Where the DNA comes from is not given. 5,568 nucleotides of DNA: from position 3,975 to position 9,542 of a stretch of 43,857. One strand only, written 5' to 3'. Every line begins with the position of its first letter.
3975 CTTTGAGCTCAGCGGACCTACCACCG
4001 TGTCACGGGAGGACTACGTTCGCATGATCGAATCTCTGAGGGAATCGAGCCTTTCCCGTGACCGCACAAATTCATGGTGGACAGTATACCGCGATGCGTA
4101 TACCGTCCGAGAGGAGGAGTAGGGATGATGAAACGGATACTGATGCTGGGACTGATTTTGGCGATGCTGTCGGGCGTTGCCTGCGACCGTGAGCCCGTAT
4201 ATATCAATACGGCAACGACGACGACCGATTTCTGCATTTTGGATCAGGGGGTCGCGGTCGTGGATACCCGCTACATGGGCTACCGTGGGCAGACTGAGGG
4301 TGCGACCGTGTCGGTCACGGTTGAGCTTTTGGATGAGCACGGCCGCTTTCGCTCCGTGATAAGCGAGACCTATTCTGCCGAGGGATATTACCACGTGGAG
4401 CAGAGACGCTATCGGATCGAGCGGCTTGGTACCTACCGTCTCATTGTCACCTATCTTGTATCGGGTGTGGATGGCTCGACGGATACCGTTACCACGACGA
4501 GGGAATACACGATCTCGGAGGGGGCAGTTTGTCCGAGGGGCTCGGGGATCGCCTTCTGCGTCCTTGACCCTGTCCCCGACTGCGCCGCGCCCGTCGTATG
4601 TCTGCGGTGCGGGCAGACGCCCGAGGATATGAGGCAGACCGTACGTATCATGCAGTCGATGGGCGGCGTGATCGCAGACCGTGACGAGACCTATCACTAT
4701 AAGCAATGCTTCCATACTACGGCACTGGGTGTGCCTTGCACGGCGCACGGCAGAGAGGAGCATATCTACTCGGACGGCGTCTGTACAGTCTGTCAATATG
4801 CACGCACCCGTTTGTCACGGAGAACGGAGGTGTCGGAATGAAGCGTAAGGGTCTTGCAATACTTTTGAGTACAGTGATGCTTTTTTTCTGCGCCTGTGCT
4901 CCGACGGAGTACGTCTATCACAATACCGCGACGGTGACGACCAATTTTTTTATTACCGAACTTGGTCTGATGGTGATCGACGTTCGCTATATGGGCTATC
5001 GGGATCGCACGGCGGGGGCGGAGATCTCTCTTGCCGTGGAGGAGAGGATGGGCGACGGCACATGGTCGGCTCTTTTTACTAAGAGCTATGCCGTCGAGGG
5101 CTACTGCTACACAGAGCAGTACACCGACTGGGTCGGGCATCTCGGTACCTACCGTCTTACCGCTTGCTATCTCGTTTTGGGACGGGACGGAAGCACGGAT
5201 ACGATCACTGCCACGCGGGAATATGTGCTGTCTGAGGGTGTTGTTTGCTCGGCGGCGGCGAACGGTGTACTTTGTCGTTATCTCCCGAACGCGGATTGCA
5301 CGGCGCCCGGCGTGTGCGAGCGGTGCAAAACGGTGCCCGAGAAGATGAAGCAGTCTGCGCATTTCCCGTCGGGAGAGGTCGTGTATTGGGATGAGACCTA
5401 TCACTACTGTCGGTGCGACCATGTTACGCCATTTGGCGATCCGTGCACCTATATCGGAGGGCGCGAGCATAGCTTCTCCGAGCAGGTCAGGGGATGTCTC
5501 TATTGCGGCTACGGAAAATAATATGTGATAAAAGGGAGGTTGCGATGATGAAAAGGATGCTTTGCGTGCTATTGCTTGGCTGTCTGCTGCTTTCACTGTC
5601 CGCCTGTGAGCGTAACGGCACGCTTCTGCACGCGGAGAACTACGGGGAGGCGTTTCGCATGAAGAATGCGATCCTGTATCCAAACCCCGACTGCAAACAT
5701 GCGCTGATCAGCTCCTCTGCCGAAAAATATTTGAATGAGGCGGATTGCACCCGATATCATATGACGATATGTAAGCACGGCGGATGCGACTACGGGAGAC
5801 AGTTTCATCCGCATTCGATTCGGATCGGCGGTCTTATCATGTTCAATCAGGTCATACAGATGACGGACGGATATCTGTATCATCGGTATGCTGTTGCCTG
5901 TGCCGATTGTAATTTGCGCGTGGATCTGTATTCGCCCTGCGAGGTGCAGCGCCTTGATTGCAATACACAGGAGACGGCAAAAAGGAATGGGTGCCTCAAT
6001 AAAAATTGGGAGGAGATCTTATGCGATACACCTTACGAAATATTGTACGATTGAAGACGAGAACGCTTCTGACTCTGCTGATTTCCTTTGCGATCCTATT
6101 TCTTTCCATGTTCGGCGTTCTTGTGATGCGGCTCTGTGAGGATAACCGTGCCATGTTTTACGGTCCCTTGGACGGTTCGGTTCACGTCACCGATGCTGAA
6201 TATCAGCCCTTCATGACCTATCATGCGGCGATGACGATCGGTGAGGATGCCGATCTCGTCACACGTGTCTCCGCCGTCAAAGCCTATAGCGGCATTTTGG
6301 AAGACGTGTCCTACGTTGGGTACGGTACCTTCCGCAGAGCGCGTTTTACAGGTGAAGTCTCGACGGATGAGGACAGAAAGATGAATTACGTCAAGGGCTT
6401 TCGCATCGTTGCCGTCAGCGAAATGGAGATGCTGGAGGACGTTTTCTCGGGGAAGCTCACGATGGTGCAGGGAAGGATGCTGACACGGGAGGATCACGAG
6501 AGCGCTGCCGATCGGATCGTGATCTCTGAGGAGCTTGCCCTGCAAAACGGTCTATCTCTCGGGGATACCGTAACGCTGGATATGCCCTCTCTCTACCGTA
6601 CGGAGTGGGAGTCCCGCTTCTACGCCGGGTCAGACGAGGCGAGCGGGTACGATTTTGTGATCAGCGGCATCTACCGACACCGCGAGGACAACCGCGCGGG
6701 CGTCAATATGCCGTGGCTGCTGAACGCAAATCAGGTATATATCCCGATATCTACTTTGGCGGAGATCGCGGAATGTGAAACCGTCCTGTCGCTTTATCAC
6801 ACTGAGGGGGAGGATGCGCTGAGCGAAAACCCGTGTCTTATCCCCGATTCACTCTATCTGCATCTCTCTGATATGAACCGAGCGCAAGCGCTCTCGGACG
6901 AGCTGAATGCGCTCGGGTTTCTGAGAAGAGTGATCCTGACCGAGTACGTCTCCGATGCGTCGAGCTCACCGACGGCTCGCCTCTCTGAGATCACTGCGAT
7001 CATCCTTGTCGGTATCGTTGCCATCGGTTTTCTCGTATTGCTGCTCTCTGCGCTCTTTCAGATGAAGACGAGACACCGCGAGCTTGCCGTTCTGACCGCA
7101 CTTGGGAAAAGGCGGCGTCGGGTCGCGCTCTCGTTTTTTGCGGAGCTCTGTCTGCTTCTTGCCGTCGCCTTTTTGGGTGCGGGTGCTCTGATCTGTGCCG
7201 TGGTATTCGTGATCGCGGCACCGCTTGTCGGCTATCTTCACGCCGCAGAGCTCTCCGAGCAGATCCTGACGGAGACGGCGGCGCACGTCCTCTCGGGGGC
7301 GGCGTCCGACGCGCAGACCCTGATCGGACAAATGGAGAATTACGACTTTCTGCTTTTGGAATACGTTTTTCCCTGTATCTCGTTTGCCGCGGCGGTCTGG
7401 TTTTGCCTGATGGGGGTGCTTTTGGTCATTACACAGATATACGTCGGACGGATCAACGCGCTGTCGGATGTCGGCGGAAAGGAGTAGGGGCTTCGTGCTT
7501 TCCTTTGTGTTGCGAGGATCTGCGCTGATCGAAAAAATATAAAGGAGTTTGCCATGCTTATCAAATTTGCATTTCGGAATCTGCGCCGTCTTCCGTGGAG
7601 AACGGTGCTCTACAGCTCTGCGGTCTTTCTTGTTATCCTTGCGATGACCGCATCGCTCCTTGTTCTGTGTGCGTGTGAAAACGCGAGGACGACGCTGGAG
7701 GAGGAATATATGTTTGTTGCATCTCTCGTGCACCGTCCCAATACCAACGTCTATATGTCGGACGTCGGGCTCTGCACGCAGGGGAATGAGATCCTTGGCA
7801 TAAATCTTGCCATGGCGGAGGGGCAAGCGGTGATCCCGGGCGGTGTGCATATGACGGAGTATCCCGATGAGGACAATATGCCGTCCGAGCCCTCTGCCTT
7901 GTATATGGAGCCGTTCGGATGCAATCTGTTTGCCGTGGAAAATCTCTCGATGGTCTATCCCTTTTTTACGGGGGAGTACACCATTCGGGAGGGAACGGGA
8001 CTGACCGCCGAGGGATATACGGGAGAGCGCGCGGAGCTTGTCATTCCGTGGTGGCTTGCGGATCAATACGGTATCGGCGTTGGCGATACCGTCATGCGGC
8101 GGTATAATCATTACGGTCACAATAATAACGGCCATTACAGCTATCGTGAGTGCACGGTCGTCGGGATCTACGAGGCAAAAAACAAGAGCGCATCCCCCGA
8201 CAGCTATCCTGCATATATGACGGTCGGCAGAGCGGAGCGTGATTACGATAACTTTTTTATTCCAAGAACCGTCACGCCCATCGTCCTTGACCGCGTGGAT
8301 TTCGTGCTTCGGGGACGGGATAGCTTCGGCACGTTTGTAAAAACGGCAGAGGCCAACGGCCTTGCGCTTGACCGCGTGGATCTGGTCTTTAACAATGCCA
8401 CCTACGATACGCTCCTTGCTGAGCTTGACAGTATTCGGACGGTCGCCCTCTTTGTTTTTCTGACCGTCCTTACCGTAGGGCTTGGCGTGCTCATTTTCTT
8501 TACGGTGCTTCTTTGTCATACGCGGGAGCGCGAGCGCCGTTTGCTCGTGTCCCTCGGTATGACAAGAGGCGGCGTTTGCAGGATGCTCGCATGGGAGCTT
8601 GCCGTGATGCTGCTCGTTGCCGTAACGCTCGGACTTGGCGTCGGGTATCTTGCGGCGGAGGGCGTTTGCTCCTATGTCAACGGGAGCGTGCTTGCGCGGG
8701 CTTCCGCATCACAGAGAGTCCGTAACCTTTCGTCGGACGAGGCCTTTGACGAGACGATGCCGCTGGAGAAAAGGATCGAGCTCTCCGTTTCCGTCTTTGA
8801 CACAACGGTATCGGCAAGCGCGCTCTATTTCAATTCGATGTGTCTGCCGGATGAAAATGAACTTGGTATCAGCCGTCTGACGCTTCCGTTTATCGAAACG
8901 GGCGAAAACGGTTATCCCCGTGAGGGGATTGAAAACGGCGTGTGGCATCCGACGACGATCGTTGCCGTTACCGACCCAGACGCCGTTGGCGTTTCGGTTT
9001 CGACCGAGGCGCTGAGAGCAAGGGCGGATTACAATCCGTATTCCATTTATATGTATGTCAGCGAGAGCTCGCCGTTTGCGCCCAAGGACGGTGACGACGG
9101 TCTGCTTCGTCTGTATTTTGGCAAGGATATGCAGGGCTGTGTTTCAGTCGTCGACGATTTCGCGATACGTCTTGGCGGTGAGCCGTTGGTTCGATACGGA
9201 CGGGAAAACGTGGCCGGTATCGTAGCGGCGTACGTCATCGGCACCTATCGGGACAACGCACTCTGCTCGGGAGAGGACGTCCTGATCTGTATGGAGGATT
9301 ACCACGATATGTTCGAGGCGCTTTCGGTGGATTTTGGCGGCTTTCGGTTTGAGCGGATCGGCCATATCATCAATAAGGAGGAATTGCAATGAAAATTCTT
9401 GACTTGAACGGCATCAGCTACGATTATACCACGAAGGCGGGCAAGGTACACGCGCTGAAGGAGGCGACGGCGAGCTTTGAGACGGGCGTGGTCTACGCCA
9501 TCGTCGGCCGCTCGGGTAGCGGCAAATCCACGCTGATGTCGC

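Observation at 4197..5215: A roughly 100-aa domain shared by two lipoproteins here and by both YD-repeat proteins 30 kb away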

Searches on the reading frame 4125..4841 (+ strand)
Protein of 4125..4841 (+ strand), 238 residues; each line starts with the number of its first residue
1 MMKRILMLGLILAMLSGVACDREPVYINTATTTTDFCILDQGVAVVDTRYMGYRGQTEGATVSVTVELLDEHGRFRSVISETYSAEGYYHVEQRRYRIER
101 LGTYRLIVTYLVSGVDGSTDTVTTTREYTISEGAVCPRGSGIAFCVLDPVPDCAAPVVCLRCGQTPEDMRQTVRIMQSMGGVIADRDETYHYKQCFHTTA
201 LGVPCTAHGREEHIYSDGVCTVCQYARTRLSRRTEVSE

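Call 9: search_protein_families(library=pfam, proteins=[window:4125-4841:+], max_evalue=0.01)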
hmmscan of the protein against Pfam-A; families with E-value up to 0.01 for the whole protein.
window:4125-4841:+ (238 aa): 0 families

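Call 25: search_protein_families(library=ncbifam, proteins=[window:4125-4841:+], max_evalue=0.1)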
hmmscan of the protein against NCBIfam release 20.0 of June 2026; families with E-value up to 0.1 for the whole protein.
window:4125-4841:+ (238 aa): 1 family
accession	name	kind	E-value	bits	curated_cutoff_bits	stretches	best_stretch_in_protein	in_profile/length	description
NF050142.1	PG1828_fam_lipo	equivalog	0.062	14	50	0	2-48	1-50/59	PG1828 family lipoprotein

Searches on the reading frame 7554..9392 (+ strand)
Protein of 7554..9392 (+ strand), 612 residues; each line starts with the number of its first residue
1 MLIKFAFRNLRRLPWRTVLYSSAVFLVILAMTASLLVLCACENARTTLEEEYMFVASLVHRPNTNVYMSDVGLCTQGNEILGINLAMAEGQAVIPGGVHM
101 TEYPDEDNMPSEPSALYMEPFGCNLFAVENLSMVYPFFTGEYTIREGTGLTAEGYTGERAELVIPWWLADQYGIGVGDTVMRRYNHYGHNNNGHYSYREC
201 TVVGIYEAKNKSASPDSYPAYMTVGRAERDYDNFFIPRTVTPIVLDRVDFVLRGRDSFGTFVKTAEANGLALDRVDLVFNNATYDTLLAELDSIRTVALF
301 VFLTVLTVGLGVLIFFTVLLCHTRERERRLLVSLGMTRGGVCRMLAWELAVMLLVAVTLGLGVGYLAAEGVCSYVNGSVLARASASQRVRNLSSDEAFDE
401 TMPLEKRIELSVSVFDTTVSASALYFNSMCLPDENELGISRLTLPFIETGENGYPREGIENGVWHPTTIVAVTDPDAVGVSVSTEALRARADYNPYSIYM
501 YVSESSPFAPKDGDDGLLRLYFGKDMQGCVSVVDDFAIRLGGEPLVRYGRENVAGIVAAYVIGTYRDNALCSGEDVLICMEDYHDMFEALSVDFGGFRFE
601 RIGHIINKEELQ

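Call 9: search_protein_families(library=pfam, proteins=[window:7554-9392:+], max_evalue=0.01)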
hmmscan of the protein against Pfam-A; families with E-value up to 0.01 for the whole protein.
window:7554-9392:+ (612 aa): 2 families
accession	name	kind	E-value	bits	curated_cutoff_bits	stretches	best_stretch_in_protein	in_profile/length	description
PF02687.27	FtsX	-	5.3e-06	26.9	25.5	1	300-368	2-70/120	FtsX-like permease C-terminal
PF12704.14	MacB_PCD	-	0.0055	17.4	27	1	140-231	101-180/207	MacB-like periplasmic core domain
